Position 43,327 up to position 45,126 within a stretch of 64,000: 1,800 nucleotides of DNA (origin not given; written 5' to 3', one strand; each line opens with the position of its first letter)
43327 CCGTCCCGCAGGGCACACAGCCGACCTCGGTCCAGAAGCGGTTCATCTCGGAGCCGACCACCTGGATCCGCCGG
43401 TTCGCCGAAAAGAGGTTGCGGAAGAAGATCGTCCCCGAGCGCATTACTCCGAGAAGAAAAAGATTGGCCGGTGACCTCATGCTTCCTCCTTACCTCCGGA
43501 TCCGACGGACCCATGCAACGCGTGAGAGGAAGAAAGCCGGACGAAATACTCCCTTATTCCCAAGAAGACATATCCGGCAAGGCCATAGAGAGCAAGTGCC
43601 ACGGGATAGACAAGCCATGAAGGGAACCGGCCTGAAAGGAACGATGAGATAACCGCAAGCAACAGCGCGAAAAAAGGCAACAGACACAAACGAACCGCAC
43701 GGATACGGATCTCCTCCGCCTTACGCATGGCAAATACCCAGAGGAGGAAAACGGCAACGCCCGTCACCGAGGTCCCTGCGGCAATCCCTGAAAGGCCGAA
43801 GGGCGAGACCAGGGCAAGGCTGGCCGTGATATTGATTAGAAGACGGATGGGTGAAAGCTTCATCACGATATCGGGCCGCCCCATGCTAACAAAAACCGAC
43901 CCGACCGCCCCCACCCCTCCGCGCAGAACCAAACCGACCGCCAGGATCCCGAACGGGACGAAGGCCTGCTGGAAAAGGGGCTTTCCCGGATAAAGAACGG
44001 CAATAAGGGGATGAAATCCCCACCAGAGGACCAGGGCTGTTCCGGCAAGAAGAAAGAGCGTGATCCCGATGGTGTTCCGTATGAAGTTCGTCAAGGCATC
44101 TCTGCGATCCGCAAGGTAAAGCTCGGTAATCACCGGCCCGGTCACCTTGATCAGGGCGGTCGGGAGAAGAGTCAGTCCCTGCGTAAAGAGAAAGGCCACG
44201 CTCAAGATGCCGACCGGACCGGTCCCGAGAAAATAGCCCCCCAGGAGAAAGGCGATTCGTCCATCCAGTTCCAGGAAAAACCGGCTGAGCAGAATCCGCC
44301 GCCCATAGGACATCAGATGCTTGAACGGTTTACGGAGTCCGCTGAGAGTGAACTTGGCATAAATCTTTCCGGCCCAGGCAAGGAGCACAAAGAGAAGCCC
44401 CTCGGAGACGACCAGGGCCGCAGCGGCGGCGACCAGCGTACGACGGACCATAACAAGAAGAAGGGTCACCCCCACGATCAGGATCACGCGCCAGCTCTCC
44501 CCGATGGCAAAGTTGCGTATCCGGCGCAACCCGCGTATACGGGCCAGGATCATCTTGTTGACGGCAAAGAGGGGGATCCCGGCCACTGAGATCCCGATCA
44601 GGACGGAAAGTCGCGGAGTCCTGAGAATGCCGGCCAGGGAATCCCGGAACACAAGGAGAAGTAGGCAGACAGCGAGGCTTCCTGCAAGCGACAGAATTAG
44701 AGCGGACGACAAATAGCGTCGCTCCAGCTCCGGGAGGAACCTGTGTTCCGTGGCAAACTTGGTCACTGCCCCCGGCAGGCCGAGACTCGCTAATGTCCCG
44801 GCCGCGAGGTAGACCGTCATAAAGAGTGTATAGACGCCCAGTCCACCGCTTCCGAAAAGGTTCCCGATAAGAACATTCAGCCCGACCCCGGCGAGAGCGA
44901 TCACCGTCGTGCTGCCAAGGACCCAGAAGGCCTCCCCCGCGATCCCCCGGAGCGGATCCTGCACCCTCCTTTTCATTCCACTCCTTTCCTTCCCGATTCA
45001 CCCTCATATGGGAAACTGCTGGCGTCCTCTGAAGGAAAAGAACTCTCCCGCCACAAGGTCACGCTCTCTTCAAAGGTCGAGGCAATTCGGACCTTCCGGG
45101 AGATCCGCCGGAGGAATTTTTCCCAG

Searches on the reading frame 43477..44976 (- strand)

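Call 64: search_protein_families(library=pfam, proteins=[window:43477-44976:-], max_evalue=0.00001)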
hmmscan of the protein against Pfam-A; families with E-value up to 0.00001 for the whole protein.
window:43477-44976:- (499 aa): 2 families
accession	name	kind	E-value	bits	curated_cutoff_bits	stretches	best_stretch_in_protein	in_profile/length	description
PF01943.22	Polysacc_synt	-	4.4e-13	49.7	28.2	1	16-286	5-273/274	Polysaccharide biosynthesis protein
PF13440.11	Polysacc_synt_3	-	7.6e-12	45.5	23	1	47-329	12-284/293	Polysaccharide biosynthesis protein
